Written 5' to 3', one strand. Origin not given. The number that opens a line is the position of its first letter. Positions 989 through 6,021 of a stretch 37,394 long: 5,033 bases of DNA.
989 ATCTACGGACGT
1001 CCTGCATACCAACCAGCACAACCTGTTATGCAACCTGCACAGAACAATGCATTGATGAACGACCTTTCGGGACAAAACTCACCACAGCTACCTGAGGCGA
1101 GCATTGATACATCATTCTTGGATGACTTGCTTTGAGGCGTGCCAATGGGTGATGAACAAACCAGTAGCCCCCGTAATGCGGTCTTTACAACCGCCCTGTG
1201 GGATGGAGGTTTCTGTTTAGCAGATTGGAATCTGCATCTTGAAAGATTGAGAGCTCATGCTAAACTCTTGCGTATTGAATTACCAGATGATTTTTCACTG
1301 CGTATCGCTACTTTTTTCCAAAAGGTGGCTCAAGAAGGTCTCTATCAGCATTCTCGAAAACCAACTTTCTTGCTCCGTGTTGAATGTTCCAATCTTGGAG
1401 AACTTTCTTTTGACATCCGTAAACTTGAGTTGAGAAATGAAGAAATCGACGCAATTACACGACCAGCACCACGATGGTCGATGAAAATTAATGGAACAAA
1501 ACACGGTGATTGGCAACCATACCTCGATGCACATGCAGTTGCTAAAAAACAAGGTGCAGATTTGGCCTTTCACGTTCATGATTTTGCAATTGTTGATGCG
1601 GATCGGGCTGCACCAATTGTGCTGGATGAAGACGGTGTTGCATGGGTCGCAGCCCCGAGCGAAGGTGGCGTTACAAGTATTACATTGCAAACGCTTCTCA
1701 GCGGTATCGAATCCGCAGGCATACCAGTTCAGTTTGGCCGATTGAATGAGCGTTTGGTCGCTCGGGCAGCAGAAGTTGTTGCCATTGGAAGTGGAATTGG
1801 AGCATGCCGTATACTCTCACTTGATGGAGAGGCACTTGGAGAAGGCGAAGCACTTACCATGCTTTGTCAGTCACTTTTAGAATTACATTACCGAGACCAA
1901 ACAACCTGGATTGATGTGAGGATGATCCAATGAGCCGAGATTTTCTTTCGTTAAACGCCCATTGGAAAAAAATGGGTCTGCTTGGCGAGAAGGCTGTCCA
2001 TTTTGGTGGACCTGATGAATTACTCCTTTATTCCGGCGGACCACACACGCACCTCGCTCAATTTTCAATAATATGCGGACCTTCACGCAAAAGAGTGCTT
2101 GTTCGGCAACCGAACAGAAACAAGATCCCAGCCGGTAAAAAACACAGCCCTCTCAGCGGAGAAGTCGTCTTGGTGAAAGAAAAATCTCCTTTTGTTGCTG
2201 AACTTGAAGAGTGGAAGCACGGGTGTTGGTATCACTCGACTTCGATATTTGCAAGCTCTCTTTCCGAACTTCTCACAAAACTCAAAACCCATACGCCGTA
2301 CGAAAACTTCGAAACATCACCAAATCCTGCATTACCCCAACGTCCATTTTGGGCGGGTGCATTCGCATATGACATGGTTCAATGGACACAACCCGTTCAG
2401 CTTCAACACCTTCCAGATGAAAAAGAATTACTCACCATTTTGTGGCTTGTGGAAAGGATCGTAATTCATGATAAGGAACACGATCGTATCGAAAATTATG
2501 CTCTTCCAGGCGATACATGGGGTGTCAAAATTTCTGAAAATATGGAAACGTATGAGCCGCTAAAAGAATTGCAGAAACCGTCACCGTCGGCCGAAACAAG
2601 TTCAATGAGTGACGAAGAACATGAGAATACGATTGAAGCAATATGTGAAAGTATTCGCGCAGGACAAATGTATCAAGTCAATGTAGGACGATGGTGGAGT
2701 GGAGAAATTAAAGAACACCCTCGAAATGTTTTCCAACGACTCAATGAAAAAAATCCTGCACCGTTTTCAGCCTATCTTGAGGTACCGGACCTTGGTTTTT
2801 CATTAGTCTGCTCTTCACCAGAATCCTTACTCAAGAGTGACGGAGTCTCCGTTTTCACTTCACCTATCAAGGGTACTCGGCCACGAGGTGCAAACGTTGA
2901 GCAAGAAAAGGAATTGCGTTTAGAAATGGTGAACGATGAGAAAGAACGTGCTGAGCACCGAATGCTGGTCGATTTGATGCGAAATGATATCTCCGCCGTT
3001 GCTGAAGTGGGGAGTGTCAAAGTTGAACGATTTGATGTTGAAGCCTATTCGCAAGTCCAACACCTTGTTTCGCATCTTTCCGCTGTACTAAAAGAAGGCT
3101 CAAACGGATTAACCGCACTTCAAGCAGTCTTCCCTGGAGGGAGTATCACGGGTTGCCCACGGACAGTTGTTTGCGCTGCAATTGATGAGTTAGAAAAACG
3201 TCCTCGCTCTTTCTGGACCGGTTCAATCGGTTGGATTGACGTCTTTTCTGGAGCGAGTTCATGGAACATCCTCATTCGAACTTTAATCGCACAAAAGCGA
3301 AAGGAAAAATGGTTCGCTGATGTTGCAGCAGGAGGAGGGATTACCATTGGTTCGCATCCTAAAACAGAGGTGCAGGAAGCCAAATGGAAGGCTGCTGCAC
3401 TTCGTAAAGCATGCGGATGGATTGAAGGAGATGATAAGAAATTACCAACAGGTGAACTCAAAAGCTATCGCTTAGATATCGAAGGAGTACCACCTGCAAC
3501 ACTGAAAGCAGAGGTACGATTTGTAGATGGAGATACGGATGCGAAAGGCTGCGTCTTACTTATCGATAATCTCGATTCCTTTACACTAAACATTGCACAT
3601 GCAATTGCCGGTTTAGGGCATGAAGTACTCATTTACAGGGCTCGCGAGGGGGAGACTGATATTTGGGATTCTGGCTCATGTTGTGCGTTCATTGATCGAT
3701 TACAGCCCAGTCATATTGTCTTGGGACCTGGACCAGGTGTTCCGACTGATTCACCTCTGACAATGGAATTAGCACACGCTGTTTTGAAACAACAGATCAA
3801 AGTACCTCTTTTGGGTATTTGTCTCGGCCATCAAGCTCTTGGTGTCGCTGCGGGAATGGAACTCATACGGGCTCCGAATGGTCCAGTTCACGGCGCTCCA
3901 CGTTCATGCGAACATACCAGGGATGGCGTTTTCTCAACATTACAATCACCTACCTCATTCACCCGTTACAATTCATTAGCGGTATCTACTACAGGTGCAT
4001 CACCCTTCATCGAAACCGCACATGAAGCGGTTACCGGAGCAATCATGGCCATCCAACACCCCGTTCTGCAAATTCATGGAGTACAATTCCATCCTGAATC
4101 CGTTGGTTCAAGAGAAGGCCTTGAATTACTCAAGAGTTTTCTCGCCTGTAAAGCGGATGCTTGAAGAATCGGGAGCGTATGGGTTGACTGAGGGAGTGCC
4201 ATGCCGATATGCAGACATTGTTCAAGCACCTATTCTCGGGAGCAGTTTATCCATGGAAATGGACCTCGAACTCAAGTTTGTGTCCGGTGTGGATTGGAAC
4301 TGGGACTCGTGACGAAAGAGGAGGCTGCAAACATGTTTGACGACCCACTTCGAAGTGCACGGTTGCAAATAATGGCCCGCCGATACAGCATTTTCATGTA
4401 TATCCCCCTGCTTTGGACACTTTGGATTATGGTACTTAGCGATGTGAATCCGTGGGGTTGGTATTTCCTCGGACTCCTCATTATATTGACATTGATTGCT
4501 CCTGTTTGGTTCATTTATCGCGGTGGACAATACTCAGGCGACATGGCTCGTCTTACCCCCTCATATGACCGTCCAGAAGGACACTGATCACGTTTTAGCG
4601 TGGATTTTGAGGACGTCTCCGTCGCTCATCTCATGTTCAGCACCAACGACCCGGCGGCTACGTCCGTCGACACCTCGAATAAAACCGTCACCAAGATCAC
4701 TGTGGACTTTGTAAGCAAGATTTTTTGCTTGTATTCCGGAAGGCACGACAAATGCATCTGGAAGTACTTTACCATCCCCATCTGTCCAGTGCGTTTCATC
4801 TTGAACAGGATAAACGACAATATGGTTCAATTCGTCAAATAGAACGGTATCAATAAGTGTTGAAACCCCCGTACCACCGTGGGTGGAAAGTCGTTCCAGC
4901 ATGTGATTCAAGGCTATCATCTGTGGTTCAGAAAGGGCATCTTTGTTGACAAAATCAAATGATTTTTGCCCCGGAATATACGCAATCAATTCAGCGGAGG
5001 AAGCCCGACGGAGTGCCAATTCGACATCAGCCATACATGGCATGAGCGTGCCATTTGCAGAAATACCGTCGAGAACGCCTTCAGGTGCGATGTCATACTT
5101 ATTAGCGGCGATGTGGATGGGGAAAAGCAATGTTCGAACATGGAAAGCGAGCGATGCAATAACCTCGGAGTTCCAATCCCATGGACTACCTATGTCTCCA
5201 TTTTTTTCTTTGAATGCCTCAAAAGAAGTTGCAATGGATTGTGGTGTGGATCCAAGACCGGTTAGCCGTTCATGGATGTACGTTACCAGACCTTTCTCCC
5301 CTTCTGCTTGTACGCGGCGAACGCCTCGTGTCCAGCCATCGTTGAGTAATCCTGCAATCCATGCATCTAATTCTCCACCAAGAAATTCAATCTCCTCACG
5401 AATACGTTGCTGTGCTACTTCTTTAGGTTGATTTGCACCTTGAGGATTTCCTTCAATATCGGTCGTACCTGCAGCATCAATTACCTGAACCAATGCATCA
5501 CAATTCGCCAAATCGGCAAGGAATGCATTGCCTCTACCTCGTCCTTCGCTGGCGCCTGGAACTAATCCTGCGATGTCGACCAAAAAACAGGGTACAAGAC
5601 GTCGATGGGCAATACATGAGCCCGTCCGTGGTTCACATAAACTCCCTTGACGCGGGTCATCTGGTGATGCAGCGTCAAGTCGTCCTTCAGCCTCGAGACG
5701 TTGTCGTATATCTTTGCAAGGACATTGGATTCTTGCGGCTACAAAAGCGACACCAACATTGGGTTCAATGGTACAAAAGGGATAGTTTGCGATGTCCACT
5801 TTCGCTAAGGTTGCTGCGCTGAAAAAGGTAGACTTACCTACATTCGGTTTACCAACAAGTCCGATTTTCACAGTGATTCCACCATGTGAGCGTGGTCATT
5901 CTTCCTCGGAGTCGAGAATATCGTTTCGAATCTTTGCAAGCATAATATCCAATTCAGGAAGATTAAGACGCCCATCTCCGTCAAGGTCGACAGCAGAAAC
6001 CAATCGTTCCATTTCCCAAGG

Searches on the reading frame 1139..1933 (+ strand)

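Call 8: search_protein_families(library=pfam, proteins=[window:1139-1933:+], max_evalue=0.001)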
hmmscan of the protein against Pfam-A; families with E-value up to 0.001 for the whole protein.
window:1139-1933:+ (264 aa): 1 family
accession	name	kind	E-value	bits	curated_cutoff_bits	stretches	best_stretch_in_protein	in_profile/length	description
PF01063.24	Aminotran_4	-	3.1e-15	57.1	28.5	1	15-227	2-222/223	Amino-transferase class IV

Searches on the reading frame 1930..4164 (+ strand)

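Call 8: search_protein_families(library=pfam, proteins=[window:1930-4164:+], max_evalue=0.001)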
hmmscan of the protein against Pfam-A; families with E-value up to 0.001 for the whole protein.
window:1930-4164:+ (744 aa): 3 families
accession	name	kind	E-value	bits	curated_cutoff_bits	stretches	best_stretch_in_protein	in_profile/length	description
PF00425.24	Chorismate_bind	-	4.6e-73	246.4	27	1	228-487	2-257/257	chorismate binding enzyme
PF00117.34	GATase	-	8.1e-37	127.2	22.8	1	543-738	1-187/190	Glutamine amidotransferase class-I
PF07722.19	Peptidase_C26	-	2.5e-05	24.6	20.5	1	612-723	95-219/219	Peptidase C26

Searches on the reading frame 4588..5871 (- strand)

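Call 8: search_protein_families(library=pfam, proteins=[window:4588-5871:-], max_evalue=0.001)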
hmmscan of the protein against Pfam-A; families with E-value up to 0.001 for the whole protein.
window:4588-5871:- (427 aa): 4 families
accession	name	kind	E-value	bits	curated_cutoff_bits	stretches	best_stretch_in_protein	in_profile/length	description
PF08438.16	YGR210-like_G4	-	1.6e-23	83.6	24.7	1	255-358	1-108/108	Obg-like GTPase YGR210-like, G4 motif-containing domain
PF01926.29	MMR_HSR1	-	2e-16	60.5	21.9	1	2-139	1-86/113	50S ribosome-binding GTPase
PF02824.27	TGS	-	1.5e-08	35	22.2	1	369-424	4-59/60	TGS domain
PF02421.24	FeoB_N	-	1.3e-07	31.7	27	1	2-41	2-41/156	Ferrous iron transport protein B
